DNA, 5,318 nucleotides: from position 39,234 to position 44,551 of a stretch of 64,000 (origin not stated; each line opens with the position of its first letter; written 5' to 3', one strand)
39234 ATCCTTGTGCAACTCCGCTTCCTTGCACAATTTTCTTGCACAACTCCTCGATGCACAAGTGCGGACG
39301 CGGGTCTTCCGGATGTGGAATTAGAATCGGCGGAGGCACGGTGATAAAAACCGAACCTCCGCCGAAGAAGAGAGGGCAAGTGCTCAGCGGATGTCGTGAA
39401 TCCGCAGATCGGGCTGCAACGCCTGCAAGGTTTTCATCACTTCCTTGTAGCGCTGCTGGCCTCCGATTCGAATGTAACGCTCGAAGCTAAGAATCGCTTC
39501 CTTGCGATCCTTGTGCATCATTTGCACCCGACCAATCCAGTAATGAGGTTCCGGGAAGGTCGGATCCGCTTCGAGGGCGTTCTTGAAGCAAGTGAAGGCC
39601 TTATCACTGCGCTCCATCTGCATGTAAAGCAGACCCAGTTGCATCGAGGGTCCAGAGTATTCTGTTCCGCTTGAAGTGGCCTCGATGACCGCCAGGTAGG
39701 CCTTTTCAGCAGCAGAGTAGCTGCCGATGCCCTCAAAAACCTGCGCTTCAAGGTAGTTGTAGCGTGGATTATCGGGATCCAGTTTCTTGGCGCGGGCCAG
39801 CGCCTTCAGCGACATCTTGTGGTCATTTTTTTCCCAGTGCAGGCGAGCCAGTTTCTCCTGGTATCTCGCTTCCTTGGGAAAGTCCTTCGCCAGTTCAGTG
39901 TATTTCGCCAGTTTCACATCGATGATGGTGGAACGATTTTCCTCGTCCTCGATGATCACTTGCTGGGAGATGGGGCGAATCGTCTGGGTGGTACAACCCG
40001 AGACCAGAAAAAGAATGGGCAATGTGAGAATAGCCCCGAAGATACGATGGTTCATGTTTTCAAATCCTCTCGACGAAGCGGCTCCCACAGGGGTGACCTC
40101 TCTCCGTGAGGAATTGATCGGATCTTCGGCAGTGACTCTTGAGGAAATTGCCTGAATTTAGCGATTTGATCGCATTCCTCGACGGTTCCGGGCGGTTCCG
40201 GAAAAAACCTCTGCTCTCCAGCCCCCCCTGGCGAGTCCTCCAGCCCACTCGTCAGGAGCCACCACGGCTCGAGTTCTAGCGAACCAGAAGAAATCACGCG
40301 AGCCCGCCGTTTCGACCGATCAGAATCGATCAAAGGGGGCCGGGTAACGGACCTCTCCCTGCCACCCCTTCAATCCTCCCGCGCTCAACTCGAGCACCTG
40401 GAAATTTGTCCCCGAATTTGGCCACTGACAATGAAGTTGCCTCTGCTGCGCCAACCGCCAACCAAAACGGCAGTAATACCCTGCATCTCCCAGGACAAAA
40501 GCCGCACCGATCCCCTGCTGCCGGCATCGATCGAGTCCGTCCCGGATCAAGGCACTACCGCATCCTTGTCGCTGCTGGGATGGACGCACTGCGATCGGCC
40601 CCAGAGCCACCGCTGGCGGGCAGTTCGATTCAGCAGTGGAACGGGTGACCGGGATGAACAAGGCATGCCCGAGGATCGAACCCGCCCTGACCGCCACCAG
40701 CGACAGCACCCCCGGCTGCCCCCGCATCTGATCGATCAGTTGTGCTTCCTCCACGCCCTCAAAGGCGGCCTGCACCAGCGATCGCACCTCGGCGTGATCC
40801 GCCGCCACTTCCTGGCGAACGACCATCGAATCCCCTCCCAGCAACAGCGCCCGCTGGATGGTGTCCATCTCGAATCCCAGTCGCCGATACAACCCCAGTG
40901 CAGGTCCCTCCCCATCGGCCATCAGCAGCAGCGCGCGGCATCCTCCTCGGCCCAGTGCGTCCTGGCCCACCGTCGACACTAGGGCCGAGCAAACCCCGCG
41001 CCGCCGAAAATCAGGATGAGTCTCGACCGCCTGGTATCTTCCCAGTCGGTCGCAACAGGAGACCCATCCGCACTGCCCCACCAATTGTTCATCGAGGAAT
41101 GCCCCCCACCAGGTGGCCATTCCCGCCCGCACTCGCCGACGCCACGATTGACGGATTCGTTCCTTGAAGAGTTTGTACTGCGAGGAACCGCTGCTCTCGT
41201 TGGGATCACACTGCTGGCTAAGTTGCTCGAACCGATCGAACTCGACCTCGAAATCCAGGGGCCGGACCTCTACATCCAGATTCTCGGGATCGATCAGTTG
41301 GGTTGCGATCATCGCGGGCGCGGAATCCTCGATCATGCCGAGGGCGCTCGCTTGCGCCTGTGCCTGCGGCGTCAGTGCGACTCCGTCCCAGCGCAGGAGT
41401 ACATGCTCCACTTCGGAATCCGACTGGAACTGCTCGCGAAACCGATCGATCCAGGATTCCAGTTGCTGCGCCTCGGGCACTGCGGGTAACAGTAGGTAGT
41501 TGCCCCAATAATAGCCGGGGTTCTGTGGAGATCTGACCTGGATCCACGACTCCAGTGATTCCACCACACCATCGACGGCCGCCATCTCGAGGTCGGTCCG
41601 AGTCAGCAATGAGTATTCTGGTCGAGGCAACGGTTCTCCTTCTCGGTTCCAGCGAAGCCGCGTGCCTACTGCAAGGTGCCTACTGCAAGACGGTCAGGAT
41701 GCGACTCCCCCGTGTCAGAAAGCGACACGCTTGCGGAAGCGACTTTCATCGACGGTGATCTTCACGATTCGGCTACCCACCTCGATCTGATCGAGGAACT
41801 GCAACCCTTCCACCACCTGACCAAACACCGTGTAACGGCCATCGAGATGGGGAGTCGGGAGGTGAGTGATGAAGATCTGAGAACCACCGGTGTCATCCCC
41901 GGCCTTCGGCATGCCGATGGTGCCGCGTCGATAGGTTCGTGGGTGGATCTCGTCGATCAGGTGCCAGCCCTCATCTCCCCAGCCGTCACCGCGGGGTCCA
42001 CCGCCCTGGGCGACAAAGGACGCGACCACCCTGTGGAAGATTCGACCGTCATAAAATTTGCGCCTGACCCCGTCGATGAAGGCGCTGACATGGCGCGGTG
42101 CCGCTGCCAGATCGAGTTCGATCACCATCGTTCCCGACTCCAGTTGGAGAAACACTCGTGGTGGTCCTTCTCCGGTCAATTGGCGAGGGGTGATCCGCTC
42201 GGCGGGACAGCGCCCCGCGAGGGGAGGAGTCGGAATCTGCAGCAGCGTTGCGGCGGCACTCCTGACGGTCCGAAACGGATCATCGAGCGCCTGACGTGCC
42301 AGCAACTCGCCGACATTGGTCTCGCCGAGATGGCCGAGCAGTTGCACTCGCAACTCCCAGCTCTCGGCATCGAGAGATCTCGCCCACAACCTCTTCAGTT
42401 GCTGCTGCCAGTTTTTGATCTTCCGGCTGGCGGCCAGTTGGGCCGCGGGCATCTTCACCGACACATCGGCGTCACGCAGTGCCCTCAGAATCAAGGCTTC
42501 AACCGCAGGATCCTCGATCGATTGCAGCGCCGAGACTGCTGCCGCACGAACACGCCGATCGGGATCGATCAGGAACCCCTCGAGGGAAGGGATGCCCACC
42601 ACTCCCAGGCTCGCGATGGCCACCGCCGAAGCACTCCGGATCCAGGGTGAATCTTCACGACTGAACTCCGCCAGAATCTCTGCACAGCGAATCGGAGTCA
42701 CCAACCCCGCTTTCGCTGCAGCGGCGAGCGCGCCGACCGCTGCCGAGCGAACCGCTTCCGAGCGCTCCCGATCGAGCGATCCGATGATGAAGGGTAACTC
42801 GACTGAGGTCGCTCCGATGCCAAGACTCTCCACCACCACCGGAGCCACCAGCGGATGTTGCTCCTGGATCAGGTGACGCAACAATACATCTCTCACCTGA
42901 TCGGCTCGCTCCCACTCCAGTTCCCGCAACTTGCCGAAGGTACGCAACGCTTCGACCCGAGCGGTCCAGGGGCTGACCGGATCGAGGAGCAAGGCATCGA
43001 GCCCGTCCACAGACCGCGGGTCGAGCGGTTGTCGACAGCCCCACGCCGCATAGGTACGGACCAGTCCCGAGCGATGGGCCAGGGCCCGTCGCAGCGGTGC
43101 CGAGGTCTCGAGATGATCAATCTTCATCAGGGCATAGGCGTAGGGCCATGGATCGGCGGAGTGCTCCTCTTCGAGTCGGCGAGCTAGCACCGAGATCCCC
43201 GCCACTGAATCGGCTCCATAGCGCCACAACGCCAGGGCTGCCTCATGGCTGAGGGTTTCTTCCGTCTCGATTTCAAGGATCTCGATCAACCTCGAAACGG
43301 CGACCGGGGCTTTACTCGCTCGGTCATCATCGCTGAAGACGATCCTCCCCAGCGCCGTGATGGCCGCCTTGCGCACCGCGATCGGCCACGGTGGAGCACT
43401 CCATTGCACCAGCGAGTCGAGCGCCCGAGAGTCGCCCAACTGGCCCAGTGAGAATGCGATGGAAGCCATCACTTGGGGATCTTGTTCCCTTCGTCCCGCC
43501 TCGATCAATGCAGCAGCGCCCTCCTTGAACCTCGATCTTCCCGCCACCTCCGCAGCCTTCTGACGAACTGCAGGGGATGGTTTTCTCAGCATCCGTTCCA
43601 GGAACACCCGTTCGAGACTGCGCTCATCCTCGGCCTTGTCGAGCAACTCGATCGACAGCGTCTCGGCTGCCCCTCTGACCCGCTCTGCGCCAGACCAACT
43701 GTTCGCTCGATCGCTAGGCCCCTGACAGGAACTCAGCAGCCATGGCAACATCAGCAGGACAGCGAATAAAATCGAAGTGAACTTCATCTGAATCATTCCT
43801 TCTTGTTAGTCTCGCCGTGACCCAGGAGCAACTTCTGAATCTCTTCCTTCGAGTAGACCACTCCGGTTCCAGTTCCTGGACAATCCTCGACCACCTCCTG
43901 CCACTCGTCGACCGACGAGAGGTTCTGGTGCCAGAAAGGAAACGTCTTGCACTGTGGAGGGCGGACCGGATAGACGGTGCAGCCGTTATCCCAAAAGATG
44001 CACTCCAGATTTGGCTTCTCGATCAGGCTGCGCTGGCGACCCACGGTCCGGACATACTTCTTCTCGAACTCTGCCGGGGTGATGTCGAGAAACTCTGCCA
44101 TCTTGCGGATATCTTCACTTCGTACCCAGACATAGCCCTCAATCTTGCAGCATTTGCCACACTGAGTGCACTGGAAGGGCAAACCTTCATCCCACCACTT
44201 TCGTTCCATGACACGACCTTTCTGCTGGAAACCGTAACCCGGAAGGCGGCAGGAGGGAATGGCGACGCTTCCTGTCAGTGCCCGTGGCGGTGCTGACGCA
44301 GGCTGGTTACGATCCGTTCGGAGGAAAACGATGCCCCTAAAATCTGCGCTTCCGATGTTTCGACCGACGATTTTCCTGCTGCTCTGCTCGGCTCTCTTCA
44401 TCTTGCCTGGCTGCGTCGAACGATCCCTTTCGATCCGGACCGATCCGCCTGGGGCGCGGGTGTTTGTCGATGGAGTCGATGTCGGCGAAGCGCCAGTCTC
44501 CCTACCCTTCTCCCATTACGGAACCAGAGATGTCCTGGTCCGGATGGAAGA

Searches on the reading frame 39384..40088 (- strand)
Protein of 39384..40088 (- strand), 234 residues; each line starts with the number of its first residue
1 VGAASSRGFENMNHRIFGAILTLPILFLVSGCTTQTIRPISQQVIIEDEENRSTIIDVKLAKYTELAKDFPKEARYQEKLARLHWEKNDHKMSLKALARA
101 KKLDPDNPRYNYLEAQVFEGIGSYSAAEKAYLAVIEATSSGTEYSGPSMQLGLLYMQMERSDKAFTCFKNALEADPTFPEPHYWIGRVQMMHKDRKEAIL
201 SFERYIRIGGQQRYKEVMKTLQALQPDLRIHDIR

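Call 32: search_protein_families(library=pfam, proteins=[window:39384-40088:-], max_evalue=0.001)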
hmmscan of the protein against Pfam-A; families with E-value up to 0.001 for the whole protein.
window:39384-40088:- (234 aa): 13 families
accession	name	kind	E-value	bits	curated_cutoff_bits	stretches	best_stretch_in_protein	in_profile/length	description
PF07719.23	TPR_2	-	6.2e-16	57.6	27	1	150-177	6-33/34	Tetratricopeptide repeat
PF13432.12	TPR_16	-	8e-16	58.6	32.7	3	79-140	2-63/65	Tetratricopeptide repeat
PF13181.12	TPR_8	-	4e-15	55.1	25.7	1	150-177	6-33/34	Tetratricopeptide repeat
PF00515.34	TPR_1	-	4.4e-12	45.7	27.8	1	150-178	6-34/34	Tetratricopeptide repeat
PF13414.12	TPR_11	-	2.2e-11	43.7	26.8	1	152-190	1-39/42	TPR repeat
PF14559.12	TPR_19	-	1.9e-10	41.3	25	1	156-218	2-65/68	Tetratricopeptide repeat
PF13428.12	TPR_14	-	5.1e-09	36.4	23.5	0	149-185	5-41/44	Tetratricopeptide repeat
PF23914.1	TPR_CcmH_CycH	-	3.4e-08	33.9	42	0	40-122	15-98/158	Cytochrome c-type biogenesis protein H TPR domain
PF13424.12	TPR_12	-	2.9e-06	27.8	30.1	0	150-174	8-32/77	Tetratricopeptide repeat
PF13371.12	TPR_9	-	1.8e-05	25.1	35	0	82-136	3-57/73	Tetratricopeptide repeat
PF13174.12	TPR_6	-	2.4e-05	25.1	26.3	0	183-207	4-28/33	Tetratricopeptide repeat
PF13431.12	TPR_17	-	4.9e-05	23.7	24.4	0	167-193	1-27/34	Tetratricopeptide repeat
PF13176.12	TPR_7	-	0.00016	21.9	27.9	0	150-177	4-33/36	Tetratricopeptide repeat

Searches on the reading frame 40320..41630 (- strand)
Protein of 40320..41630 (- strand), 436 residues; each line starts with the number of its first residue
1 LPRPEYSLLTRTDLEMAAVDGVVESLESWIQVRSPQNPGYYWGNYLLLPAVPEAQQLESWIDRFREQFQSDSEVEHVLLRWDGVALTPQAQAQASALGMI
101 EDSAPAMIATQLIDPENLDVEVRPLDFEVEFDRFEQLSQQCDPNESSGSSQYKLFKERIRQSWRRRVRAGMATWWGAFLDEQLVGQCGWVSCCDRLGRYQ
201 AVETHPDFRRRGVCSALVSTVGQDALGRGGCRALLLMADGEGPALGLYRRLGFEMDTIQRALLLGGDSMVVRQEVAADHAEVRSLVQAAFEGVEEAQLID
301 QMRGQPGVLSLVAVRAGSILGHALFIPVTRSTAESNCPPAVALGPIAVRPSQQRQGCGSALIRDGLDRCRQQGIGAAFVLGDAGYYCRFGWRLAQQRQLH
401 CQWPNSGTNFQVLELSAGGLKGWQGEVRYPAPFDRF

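Call 32: search_protein_families(library=pfam, proteins=[window:40320-41630:-], max_evalue=0.001)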
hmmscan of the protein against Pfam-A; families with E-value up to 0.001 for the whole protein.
window:40320-41630:- (436 aa): 6 families
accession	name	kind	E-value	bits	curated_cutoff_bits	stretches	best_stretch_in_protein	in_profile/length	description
PF00583.31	Acetyltransf_1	-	2.1e-20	73.6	20.7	2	160-253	24-116/116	Acetyltransferase (GNAT) family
PF13508.13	Acetyltransf_7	-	1.6e-16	60.9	27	2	173-254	4-83/84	Acetyltransferase (GNAT) domain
PF13527.13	Acetyltransf_9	-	2.9e-15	56.8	25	1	276-393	7-126/127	Acetyltransferase (GNAT) domain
PF13673.13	Acetyltransf_10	-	5.9e-12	46.1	23.6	1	152-256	10-110/128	Acetyltransferase (GNAT) domain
PF08445.16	FR47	-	1.1e-10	41.8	22.1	1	183-256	9-80/86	FR47-like protein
PF14542.12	Acetyltransf_CG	-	0.00043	20.8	30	0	347-374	31-58/80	GCN5-related N-acetyl-transferase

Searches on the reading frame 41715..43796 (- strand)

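Call 45: search_protein_families(library=pfam, proteins=[window:41715-43796:-], max_evalue=0.0001)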
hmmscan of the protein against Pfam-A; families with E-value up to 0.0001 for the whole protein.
window:41715-43796:- (693 aa): 4 families
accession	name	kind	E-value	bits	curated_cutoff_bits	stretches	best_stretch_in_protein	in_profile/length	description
PF00160.26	Pro_isomerase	-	8.9e-32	111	21.7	1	551-675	5-141/159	Cyclophilin type peptidyl-prolyl cis-trans isomerase/CLD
PF13646.12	HEAT_2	-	2.8e-27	95.3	27.7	3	64-150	3-88/88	HEAT repeats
PF02985.28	HEAT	-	1.9e-11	43.6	23.5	0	402-427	2-27/31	HEAT repeat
PF13513.12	HEAT_EZ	-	8.7e-07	29.8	27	0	402-427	30-55/55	HEAT-like repeat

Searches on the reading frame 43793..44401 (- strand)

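Call 45: search_protein_families(library=pfam, proteins=[window:43793-44401:-], max_evalue=0.0001)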
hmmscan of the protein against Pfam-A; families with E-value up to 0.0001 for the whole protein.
window:43793-44401:- (202 aa): 1 family
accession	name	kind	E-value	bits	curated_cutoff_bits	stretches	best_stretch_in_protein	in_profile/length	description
PF03692.20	CxxCxxCC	-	1.7e-11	45.1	23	1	77-174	1-84/85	Putative zinc- or iron-chelating domain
